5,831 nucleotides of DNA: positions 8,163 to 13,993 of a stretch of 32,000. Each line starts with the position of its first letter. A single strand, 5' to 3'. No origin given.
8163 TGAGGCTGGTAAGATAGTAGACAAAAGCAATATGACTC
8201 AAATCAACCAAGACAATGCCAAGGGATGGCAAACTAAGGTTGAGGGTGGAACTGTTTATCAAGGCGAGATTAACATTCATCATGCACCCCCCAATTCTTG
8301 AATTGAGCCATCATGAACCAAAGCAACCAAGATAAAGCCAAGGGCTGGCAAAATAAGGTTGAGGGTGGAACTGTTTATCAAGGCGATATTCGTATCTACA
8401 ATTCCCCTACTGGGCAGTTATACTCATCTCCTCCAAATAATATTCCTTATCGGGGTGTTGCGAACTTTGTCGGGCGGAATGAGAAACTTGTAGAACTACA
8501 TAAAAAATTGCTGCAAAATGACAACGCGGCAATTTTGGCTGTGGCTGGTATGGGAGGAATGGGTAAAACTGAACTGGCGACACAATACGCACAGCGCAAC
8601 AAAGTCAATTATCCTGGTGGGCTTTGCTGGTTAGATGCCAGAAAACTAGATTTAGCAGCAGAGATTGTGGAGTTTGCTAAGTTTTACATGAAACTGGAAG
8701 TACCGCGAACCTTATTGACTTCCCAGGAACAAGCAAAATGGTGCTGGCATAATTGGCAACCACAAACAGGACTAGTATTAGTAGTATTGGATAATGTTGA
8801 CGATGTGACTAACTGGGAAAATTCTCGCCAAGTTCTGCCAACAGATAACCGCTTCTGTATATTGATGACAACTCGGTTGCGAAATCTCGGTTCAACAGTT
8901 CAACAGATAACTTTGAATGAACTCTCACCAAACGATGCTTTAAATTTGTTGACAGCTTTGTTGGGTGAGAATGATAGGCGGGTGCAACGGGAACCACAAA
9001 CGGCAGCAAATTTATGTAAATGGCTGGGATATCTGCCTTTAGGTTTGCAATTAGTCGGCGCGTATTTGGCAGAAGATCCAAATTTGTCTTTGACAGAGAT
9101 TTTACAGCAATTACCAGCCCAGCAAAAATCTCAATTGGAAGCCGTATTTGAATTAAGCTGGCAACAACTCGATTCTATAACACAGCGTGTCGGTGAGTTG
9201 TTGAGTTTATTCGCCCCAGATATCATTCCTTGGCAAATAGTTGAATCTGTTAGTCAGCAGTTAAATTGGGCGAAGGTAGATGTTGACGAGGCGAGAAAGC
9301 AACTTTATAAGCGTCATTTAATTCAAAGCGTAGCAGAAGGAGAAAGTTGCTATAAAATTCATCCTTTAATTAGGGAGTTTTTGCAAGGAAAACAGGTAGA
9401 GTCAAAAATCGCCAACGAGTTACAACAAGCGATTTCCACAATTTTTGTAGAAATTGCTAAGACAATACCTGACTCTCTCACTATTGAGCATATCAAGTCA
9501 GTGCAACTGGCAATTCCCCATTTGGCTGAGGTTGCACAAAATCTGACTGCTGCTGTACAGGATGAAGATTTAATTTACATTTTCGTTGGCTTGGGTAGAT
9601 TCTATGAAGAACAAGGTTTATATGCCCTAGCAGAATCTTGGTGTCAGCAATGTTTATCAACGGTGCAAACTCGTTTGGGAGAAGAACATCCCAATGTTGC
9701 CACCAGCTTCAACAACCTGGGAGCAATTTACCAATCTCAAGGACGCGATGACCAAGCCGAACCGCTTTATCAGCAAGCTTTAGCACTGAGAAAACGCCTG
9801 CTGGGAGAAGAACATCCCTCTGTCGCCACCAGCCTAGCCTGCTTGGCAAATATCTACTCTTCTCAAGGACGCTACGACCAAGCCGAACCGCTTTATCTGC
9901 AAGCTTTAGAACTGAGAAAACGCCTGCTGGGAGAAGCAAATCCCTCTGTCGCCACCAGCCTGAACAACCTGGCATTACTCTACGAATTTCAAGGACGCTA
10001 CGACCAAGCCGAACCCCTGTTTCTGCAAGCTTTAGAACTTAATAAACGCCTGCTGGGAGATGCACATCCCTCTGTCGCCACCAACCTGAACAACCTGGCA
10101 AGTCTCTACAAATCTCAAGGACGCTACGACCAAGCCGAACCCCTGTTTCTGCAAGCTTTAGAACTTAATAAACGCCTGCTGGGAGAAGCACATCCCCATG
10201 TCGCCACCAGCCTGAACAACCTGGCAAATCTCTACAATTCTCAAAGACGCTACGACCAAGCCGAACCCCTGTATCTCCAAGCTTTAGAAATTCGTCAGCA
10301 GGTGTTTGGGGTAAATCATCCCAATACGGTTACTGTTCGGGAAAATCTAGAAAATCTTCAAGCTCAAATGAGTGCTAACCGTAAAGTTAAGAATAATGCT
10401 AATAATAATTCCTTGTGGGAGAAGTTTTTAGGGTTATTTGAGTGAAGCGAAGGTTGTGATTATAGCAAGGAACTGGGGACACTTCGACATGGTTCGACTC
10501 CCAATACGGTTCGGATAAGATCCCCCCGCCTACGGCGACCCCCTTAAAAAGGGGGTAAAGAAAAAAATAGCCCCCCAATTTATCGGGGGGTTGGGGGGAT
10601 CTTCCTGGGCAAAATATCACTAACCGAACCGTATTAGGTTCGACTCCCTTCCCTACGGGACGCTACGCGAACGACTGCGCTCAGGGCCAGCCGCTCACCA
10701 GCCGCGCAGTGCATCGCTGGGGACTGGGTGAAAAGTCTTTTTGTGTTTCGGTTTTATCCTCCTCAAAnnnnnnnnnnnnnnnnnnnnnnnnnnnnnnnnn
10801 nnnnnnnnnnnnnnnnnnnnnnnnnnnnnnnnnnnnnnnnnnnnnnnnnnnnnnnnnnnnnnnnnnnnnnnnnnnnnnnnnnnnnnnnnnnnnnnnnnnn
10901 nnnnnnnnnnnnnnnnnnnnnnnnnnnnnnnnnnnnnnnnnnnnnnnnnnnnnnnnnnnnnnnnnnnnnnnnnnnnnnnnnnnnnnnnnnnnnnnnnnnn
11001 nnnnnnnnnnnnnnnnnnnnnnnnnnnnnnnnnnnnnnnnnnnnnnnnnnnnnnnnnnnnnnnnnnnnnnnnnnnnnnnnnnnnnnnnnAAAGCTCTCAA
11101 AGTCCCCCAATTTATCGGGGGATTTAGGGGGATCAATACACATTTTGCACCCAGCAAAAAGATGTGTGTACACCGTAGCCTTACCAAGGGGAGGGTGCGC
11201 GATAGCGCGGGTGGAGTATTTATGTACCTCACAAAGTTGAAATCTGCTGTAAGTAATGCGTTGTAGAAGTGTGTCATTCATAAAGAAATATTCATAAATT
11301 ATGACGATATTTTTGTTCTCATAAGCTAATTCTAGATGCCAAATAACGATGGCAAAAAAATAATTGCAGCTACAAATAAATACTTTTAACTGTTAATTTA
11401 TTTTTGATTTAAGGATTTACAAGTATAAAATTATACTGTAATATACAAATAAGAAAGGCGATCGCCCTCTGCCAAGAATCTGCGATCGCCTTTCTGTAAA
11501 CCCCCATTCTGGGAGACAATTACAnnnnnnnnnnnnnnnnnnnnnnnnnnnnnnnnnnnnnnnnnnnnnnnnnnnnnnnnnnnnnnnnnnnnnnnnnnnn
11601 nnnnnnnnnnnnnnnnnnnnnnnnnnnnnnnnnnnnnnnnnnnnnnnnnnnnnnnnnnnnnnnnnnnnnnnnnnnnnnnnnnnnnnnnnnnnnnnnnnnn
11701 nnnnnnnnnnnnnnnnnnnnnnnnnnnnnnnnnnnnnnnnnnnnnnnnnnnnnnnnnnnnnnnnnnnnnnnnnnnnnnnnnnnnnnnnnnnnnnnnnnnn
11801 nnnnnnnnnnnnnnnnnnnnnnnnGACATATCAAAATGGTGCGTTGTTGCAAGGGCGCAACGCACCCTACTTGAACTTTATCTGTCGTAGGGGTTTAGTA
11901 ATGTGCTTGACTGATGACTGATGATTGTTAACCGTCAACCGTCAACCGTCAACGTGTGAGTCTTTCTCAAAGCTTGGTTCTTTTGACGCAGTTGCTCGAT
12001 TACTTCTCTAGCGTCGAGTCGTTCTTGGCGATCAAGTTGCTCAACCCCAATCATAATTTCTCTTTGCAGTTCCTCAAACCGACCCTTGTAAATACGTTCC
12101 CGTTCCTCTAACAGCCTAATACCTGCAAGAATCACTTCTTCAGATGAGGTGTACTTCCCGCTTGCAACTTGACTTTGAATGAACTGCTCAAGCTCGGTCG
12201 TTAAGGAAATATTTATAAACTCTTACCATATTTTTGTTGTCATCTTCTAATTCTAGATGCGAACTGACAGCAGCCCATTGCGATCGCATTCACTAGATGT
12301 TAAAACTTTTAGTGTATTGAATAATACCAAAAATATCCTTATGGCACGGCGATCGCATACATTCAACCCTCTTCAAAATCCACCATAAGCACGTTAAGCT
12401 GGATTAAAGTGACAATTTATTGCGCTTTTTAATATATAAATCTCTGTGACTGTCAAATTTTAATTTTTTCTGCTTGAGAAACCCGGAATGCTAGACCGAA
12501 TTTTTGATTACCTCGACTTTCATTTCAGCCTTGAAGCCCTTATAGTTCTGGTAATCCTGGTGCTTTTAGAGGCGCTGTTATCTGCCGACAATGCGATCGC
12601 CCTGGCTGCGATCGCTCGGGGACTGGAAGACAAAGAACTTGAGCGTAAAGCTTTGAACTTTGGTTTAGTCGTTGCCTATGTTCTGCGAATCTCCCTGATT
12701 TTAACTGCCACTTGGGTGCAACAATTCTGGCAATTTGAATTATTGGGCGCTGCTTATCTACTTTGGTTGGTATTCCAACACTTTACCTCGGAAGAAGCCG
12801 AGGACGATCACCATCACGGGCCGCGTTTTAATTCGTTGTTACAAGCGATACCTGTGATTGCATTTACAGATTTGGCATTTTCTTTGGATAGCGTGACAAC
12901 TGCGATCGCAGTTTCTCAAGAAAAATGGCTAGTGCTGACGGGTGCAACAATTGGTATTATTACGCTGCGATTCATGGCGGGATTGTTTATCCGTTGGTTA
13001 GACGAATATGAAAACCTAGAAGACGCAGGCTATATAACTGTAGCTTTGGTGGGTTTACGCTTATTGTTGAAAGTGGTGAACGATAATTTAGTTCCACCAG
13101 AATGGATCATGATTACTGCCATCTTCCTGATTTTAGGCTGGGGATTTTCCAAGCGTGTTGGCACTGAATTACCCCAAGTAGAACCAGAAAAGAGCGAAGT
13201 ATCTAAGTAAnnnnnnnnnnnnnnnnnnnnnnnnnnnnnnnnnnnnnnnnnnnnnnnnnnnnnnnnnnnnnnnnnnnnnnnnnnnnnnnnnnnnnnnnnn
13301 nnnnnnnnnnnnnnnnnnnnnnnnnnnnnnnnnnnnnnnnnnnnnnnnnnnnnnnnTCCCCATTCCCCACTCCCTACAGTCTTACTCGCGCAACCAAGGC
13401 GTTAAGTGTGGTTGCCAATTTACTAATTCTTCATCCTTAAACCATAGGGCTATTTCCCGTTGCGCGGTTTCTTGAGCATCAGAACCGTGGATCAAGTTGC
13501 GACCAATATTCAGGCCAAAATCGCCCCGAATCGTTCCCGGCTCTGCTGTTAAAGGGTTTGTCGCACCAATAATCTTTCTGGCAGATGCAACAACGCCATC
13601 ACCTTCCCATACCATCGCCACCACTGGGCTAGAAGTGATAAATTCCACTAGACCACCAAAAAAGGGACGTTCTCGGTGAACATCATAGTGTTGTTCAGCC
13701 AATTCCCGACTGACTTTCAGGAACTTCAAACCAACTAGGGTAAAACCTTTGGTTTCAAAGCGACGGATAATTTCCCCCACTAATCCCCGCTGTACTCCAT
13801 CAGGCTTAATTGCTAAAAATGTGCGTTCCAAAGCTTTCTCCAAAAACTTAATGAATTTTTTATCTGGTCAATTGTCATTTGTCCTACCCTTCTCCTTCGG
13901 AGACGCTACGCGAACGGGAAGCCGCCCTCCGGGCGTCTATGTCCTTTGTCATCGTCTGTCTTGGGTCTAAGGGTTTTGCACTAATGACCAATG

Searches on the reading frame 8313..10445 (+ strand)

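Call 78: search_protein_families(library=pfam, proteins=[window:8313-10445:+], max_evalue=0.001)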
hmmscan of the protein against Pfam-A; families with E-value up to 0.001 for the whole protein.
window:8313-10445:+ (710 aa): 18 families
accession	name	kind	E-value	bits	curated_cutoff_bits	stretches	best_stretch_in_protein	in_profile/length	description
PF13424.12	TPR_12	-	2.3e-103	339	30.1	6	546-620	2-76/77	Tetratricopeptide repeat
PF13374.12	TPR_10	-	1.1e-77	254.5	27.5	6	630-671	1-42/42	Tetratricopeptide repeat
PF24885.1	TPR_NPHP3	-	3.4e-53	180.9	100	3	410-537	88-215/239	Nephrocystin-3 TPR domain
PF13176.12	TPR_7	-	1.3e-42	140.7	27.9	5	511-539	5-33/36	Tetratricopeptide repeat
PF00515.34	TPR_1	-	4.3e-38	128.1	27.8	5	548-578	2-32/34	Tetratricopeptide repeat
PF13181.12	TPR_8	-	1.3e-30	103.3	25.7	3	591-620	3-32/34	Tetratricopeptide repeat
PF07719.23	TPR_2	-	4.2e-27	92.4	27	4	548-578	2-32/34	Tetratricopeptide repeat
PF17874.7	TPR_MalT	-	5.1e-22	79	45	3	398-534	57-190/336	MalT-like TPR region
PF00931.28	NB-ARC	-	3e-19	69.7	23.5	1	58-272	4-226/248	NB-ARC domain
PF13432.12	TPR_16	-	1.9e-17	63.8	32.7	2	595-661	3-61/65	Tetratricopeptide repeat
PF13428.12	TPR_14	-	1.3e-14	53.7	23.5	0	553-577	7-31/44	Tetratricopeptide repeat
PF13431.12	TPR_17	-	1.5e-13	50.3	24.4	0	541-567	7-33/34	Tetratricopeptide repeat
PF07721.20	TPR_4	-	3e-09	37.1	27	0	550-570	4-24/26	Tetratricopeptide repeat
PF14559.12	TPR_19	-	3.4e-06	27.7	25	0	601-663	3-57/68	Tetratricopeptide repeat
PF12688.13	TPR_5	-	2e-05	25.2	24.2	0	470-491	8-29/119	Tetratrico peptide repeat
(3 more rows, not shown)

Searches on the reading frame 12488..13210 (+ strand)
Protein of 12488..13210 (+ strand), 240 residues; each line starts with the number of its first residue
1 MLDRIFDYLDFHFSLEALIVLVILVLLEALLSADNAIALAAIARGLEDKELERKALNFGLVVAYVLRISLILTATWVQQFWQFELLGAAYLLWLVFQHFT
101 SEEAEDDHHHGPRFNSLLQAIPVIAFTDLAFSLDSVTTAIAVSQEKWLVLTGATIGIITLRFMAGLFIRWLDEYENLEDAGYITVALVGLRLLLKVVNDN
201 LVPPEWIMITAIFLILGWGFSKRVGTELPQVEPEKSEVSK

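Call 78: search_protein_families(library=pfam, proteins=[window:12488-13210:+], max_evalue=0.001)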
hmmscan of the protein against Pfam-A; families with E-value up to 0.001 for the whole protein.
window:12488-13210:+ (240 aa): 2 families
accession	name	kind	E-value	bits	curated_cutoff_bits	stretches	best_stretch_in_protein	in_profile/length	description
PF03741.22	TerC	-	3.1e-43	148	27.8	1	24-195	3-177/178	Integral membrane protein TerC family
PF04332.21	DUF475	-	0.00067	20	27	0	23-207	85-270/293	Protein of unknown function (DUF475)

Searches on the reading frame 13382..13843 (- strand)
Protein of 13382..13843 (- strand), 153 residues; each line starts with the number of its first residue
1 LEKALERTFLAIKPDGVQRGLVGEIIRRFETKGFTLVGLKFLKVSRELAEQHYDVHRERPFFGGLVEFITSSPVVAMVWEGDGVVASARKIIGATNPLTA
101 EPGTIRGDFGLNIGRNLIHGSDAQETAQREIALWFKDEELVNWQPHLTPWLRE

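Call 78: search_protein_families(library=pfam, proteins=[window:13382-13843:-], max_evalue=0.001)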
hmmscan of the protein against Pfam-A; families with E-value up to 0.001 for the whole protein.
window:13382-13843:- (153 aa): 1 family
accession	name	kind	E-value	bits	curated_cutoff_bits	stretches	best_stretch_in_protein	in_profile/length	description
PF00334.24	NDK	-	1.5e-58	196.9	27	1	6-139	1-134/135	Nucleoside diphosphate kinase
